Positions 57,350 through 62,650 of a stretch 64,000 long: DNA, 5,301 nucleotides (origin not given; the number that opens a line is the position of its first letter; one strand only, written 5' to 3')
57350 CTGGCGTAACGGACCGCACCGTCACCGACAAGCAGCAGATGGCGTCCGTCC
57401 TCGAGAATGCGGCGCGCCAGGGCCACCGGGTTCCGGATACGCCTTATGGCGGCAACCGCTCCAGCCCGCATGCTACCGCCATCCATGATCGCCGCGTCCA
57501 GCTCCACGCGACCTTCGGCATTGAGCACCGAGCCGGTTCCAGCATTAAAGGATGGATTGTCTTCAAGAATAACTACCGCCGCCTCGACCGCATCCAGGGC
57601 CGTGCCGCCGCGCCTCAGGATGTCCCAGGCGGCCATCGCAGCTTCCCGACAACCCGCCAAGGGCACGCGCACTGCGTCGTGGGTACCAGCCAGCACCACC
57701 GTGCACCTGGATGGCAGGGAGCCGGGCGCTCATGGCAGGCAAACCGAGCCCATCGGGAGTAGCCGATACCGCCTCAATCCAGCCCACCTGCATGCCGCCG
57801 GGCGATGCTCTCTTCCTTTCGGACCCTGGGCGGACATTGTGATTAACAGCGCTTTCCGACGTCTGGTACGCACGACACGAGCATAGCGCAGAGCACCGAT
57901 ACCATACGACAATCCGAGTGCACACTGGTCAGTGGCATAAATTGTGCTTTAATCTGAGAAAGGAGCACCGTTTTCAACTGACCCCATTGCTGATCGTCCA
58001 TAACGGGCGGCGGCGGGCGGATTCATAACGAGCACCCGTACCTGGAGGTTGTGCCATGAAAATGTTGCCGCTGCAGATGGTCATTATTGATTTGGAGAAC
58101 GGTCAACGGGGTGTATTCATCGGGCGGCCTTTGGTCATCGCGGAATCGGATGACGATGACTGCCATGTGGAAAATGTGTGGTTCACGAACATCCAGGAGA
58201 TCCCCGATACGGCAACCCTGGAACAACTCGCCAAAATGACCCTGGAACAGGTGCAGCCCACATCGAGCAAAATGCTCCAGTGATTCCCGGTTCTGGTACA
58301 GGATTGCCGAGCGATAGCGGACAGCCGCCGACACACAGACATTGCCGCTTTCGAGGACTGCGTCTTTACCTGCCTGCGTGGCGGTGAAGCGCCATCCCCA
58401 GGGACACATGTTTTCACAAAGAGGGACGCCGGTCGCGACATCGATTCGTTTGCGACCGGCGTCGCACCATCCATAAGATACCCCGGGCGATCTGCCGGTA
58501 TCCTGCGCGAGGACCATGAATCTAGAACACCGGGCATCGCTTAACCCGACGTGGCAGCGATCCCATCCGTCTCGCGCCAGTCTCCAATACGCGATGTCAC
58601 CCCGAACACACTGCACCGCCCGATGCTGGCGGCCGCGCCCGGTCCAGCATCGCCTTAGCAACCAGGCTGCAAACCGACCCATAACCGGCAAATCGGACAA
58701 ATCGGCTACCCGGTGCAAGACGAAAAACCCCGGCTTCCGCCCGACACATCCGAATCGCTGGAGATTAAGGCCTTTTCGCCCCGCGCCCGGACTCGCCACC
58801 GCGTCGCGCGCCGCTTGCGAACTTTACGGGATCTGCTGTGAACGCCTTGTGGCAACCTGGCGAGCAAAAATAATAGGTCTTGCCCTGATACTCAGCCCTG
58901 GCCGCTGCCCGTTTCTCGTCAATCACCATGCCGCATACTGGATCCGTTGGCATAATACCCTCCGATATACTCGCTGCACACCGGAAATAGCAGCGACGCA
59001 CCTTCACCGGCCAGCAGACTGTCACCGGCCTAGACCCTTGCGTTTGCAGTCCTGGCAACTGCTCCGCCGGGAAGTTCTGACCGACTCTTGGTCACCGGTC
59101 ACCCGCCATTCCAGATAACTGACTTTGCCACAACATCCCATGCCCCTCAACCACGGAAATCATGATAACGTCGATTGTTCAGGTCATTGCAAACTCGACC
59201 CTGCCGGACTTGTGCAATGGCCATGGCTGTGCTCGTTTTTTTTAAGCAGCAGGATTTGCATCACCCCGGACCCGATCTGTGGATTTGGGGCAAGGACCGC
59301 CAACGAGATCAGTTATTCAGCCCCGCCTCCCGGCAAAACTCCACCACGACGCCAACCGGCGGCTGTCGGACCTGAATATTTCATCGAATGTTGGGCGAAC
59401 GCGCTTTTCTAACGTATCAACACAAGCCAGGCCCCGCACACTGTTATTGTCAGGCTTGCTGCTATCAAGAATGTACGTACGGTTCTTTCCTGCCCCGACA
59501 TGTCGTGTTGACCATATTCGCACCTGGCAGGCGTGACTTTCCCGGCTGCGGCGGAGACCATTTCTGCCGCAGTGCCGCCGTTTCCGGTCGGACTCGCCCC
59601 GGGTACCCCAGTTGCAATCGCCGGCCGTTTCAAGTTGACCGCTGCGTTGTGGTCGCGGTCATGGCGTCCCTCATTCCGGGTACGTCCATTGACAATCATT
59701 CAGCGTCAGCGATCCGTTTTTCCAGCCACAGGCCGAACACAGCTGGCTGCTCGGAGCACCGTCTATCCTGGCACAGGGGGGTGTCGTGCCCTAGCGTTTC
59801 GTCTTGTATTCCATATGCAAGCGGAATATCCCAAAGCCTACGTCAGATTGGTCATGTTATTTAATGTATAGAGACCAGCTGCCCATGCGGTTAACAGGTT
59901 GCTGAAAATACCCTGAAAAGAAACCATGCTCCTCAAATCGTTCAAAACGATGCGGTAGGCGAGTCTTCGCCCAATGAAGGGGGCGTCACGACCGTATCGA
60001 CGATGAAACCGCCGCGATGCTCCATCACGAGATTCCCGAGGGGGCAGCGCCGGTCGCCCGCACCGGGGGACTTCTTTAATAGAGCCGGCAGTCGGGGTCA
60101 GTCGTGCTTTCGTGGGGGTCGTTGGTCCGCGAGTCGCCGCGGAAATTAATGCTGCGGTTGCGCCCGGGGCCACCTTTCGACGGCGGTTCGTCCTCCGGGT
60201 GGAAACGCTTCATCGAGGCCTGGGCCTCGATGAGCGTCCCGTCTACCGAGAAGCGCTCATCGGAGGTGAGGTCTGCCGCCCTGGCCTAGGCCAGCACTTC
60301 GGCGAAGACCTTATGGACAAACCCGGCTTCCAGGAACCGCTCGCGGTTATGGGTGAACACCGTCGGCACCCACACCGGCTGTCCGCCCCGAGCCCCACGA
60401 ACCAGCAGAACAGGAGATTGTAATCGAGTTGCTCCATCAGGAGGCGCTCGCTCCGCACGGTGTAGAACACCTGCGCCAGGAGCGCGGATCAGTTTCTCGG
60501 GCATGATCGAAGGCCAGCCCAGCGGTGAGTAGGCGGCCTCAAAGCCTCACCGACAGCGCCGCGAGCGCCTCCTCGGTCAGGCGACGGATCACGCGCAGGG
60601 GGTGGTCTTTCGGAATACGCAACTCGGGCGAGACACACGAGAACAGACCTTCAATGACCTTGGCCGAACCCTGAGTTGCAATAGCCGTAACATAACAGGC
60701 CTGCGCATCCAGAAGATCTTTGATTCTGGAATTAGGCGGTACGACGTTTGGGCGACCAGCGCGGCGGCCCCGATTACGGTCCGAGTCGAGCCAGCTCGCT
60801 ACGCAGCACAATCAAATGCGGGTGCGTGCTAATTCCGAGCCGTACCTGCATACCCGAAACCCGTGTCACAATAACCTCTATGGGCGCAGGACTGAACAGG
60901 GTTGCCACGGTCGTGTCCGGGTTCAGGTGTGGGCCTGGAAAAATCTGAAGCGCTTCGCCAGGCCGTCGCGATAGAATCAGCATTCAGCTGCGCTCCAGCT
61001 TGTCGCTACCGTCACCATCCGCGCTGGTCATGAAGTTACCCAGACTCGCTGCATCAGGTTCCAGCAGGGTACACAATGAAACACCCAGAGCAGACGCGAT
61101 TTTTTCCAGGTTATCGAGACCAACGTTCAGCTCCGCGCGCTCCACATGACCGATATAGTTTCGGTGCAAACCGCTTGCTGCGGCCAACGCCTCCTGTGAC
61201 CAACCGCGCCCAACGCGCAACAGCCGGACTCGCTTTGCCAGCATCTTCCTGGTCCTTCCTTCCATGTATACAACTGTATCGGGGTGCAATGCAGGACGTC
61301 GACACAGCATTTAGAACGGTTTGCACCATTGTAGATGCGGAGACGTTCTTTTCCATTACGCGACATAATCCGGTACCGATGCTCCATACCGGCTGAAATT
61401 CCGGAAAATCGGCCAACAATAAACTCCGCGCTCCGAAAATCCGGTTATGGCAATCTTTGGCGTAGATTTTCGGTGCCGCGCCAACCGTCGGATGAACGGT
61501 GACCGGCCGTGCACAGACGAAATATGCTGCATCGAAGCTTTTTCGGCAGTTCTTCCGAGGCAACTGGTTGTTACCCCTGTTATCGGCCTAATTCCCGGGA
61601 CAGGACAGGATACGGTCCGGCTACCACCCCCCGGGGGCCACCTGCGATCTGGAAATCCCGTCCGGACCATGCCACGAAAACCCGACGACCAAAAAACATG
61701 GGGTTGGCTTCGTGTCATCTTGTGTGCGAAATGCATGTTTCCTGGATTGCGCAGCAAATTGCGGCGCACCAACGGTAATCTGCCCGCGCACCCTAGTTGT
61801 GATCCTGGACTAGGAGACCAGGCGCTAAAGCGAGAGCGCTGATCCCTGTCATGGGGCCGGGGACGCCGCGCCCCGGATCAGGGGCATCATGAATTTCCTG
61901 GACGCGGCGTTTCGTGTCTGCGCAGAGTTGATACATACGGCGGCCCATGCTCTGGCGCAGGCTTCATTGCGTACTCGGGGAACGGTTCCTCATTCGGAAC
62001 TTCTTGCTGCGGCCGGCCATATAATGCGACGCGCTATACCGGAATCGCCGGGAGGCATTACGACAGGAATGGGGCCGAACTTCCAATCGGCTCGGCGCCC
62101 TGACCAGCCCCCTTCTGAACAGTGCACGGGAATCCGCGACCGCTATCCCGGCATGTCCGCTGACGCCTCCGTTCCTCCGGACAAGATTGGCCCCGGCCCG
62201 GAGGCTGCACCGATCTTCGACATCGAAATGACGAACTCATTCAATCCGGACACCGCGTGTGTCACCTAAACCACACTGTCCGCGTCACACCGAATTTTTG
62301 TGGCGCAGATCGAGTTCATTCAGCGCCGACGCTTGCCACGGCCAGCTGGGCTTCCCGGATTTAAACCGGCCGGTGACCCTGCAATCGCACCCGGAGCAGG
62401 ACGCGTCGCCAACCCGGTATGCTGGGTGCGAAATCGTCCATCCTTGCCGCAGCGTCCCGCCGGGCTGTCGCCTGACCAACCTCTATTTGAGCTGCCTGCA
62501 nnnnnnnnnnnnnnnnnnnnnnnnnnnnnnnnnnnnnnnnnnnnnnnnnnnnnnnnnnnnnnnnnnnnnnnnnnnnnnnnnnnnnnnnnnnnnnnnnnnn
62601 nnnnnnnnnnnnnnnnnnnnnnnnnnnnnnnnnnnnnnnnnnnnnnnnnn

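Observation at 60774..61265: Translationally coupled XRE repressor + RsmN/RsmF-type CsrA paralog next to IS debris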

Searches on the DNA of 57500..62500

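Call 51: search_rna_families(source=window, start=57500, end=62500, threshold=evalue, max_evalue=1)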
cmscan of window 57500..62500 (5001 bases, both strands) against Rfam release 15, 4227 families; matches with E-value up to 1: 2.
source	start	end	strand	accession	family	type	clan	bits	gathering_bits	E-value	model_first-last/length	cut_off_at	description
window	61841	61886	-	RF03581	mir-4878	Gene; miRNA;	-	24.4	100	0.1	1-73/73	no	mir-4878 microRNA precursor family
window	59166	59240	+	RF02784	SorX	Gene; sRNA;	-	20.1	46.6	0.22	1-73/73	no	Singlet oxygen resistance RNA X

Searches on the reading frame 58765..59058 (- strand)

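Call 55: search_protein_families(library=pfam, proteins=[window:58765-59058:-], max_evalue=0.01)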
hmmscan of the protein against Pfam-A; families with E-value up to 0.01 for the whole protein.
window:58765-59058:- (97 aa): 2 families
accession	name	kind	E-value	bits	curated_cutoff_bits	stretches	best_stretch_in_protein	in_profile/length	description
PF04945.19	YHS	-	1.1e-15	57.7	30.3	1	38-83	2-46/47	YHS domain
PF24273.1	TRASH_HVO_1752_C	-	0.004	17.7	27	1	42-76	7-39/47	HVO_1752, C-terminal TRASH domain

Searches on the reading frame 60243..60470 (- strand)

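Call 55: search_protein_families(library=pfam, proteins=[window:60243-60470:-], max_evalue=0.01)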
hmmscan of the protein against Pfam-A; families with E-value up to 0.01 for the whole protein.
window:60243-60470:- (75 aa): 1 family
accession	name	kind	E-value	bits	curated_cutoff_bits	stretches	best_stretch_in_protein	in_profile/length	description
PF05598.16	DUF772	-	9.2e-05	22.8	23.1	1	2-30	19-47/74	Transposase domain (DUF772)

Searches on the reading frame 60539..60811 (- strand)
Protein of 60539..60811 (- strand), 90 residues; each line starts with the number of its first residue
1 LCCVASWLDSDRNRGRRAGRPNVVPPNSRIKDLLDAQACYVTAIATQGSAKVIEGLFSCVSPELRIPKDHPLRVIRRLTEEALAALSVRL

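Call 55: search_protein_families(library=pfam, proteins=[window:60539-60811:-], max_evalue=0.01)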
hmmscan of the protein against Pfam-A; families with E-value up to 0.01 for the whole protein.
window:60539-60811:- (90 aa): 0 families
